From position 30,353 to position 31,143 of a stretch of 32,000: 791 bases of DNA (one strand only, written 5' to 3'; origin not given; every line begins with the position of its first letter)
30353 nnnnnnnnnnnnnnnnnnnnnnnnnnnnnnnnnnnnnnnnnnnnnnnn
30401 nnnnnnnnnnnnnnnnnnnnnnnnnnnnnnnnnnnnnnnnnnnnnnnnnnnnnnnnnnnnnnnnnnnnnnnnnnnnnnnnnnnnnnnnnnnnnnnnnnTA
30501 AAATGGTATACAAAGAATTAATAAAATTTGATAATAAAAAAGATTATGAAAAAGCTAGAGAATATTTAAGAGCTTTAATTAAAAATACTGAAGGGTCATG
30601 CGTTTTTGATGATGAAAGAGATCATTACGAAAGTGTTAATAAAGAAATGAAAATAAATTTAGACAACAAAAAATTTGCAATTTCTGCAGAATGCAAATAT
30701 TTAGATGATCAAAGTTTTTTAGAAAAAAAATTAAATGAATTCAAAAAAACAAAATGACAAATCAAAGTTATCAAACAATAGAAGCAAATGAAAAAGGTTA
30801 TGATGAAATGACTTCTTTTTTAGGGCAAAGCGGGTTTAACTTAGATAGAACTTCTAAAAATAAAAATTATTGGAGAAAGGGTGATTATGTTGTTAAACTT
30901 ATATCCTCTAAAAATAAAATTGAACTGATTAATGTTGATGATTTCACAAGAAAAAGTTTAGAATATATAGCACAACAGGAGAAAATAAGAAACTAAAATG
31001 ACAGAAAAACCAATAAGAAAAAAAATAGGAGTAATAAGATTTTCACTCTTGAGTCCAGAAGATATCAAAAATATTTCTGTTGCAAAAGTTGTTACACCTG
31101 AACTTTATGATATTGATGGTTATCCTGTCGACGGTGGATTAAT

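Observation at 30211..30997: Three translationally coupled orphan ORFs inserted between rpoB and rpoA' in the core RNA polymerase operon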

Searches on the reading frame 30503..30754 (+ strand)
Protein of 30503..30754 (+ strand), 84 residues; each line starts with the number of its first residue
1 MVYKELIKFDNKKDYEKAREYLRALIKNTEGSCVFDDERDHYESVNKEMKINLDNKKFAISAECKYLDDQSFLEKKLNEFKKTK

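Call 5: search_protein_families(library=pfam, proteins=[window:30503-30754:+], max_evalue=1)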
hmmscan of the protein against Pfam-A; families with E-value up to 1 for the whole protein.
window:30503-30754:+ (84 aa): 3 families
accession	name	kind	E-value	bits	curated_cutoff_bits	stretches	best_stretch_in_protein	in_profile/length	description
PF05709.17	Sipho_tail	-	0.011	16.4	24.2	1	7-58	56-108/118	Phage tail protein RIFT-related domain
PF13174.12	TPR_6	-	0.067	14.3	26.3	1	11-28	12-29/33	Tetratricopeptide repeat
PF13181.12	TPR_8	-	0.067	13.8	25.7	1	10-27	12-29/34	Tetratricopeptide repeat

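Call 6: find_encoding_contigs(protein=window:30503-30754:+, flank=10000, max_places=10)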
Protein window:30503-30754:+ (84 aa): 4 contigs read that carry it; 2 places shown.
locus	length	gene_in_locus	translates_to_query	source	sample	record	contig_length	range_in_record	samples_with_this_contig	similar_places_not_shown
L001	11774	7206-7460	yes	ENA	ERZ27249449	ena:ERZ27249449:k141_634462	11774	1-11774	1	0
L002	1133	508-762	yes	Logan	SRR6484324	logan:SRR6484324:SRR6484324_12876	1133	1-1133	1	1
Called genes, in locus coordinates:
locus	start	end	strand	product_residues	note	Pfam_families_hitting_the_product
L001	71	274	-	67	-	PF13396:PLDc_N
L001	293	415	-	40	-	-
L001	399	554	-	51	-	-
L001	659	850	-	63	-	PF07043:DUF1328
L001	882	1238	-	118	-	-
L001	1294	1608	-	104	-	-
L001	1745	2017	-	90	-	-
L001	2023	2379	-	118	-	-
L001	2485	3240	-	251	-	PF01978:TrmB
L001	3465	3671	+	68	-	PF01191:RNA_pol_Rpb5_C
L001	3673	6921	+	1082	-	PF04563:RNA_pol_Rpb2_1, PF04561:RNA_pol_Rpb2_2, PF04565:RNA_pol_Rpb2_3, PF04566:RNA_pol_Rpb2_4, PF04567:RNA_pol_Rpb2_5, PF00562:RNA_pol_Rpb2_6, PF04560:RNA_pol_Rpb2_7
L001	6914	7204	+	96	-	-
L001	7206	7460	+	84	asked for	-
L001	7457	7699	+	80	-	-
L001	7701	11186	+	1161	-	PF04997:RNA_pol_Rpb1_1, PF00623:RNA_pol_Rpb1_2, PF04983:RNA_pol_Rpb1_3, PF05000:RNA_pol_Rpb1_4, PF04998:RNA_pol_Rpb1_5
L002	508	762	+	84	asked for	-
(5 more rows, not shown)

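Call 19: find_homologous_proteins(query=A1, max_evalue=0.01)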
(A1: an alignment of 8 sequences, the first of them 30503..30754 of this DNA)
Query A1 (8 sequences) (84 aa, profile of the alignment): 6 proteins with E <= 0.01 among 1774 candidates.
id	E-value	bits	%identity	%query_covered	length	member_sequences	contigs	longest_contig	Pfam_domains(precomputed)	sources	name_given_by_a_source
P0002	6.4e-25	105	100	100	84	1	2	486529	-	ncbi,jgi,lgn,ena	ncbi:MAG: hypothetical protein WC812_02510 [Candidatus Pacearchaeota archaeon]|jgi:hypothetical prot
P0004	1.4e-22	98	28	87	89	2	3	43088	-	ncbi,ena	-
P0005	2.1e-20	91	30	94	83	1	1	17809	-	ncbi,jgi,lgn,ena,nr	ncbi:MAG: hypothetical protein KKB62_02140 [Nanoarchaeota archaeon]|nr:hypothetical protein [Nanoarc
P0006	6.3e-20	89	24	82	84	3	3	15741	-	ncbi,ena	-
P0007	4.9e-19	86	35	20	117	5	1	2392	-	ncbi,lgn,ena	-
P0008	1.9e-13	68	24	98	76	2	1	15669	-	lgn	-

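Call 71: search_protein_families(library=phrogs, proteins=[window:30503-30754:+, L089:1274-1462:+], max_evalue=0.01)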
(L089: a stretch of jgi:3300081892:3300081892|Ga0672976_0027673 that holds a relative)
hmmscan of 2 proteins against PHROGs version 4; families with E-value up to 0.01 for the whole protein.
window:30503-30754:+ (84 aa): 0 families

L089:1274-1462:+ (63 aa): 0 families

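Call 72: search_protein_families(library=padloc, proteins=[window:30503-30754:+, L089:1274-1462:+], max_evalue=0.01)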
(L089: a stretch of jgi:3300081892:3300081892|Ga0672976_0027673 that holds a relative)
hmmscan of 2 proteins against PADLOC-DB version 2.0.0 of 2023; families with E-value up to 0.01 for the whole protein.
window:30503-30754:+ (84 aa): 0 families

L089:1274-1462:+ (63 aa): 0 families

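Call 76: search_dna_similar(query=window:30503-30754:+, collection=phages, mode=protein, max_evalue=0.01, max_rows=5)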
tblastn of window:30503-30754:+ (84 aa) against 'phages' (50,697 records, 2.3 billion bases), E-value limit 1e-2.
No match.

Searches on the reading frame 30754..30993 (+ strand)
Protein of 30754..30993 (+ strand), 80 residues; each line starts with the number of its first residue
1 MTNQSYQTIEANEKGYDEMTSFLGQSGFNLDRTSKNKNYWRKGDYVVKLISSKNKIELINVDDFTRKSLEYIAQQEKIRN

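Call 5: search_protein_families(library=pfam, proteins=[window:30754-30993:+], max_evalue=1)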
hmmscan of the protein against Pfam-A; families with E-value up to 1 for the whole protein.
window:30754-30993:+ (80 aa): 1 family
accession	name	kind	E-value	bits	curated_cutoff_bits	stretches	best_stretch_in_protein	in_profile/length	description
PF14190.11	DUF4313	-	0.056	13.7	27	1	19-75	4-62/104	Domain of unknown function (DUF4313)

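Call 53: find_homologous_proteins(query=A4, max_evalue=0.01)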
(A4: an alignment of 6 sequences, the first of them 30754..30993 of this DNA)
Query A4 (6 sequences) (80 aa, profile of the alignment): 10 proteins with E <= 0.01 among 808 candidates.
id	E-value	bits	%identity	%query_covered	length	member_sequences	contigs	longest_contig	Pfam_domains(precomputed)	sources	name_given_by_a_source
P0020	8.3e-28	114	-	-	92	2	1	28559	-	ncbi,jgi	ncbi:MAG: hypothetical protein WC584_03165 [Candidatus Pacearchaeota archaeon]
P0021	1.4e-27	114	-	-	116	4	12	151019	-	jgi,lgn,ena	-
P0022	5.3e-19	86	34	75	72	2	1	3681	-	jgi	jgi:hypothetical protein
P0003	1.6e-18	85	100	100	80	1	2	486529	-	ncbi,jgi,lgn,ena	ncbi:MAG: hypothetical protein WC812_02515 [Candidatus Pacearchaeota archaeon]|jgi:hypothetical prot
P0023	2.5e-18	84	56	11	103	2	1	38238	-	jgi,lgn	jgi:hypothetical protein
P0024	4.2e-15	74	33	83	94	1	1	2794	-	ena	-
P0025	2.2e-9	55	-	-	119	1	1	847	-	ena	-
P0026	8.5e-8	50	-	-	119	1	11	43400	-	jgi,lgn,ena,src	-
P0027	1.6e-7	49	-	-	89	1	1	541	-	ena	-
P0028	6.7e-5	41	-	-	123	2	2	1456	-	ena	-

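Call 56: find_encoding_contigs(protein=P0026, flank=5000, max_places=3)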
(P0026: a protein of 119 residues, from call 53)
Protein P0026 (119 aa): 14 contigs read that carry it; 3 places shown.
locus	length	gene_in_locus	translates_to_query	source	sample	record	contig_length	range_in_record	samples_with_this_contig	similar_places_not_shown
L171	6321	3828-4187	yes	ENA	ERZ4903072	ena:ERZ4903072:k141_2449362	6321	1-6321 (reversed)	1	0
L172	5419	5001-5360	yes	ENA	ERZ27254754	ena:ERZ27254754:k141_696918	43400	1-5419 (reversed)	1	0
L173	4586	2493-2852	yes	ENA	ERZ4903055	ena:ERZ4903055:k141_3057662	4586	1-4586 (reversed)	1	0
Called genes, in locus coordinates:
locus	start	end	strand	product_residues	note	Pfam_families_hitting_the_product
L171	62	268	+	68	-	PF01191:RNA_pol_Rpb5_C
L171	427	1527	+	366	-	PF04563:RNA_pol_Rpb2_1, PF04561:RNA_pol_Rpb2_2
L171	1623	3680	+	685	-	PF04565:RNA_pol_Rpb2_3, PF04566:RNA_pol_Rpb2_4, PF04567:RNA_pol_Rpb2_5, PF00562:RNA_pol_Rpb2_6, PF04560:RNA_pol_Rpb2_7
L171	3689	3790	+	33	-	-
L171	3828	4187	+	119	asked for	-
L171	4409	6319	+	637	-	?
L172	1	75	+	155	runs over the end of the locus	-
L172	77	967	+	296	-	-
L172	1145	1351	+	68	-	PF01191:RNA_pol_Rpb5_C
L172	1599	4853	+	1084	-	PF04563:RNA_pol_Rpb2_1, PF04561:RNA_pol_Rpb2_2, PF04565:RNA_pol_Rpb2_3, PF04566:RNA_pol_Rpb2_4, PF04567:RNA_pol_Rpb2_5, PF00562:RNA_pol_Rpb2_6, PF04560:RNA_pol_Rpb2_7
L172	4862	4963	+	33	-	-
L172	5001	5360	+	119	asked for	-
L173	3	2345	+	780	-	?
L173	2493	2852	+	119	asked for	-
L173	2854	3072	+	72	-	-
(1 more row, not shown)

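Call 57: find_encoding_contigs(protein=P0024, flank=5000, max_places=2)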
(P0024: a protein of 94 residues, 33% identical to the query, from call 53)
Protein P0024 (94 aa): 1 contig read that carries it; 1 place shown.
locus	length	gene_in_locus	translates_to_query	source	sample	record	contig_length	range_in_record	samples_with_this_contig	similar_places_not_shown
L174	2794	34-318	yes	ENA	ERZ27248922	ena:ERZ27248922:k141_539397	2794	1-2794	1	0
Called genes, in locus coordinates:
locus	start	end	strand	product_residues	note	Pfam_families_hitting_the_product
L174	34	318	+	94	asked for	-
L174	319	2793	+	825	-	?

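Call 71: search_protein_families(library=phrogs, proteins=[window:30754-30993:+, L089:1274-1462:+], max_evalue=0.01)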
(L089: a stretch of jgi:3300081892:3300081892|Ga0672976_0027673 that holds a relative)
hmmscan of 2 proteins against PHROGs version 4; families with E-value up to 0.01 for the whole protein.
window:30754-30993:+ (80 aa): 0 families

L089:1274-1462:+ (63 aa): 0 families

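Call 72: search_protein_families(library=padloc, proteins=[window:30754-30993:+, L089:1274-1462:+], max_evalue=0.01)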
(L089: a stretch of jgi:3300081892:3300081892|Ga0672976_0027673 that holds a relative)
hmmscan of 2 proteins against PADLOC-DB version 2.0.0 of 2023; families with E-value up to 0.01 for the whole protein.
window:30754-30993:+ (80 aa): 0 families

L089:1274-1462:+ (63 aa): 0 families

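Call 77: search_dna_similar(query=window:30754-30993:+, collection=phages, mode=protein, max_evalue=0.01, max_rows=5)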
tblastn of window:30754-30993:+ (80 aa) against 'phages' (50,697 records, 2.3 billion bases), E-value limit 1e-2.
No match.
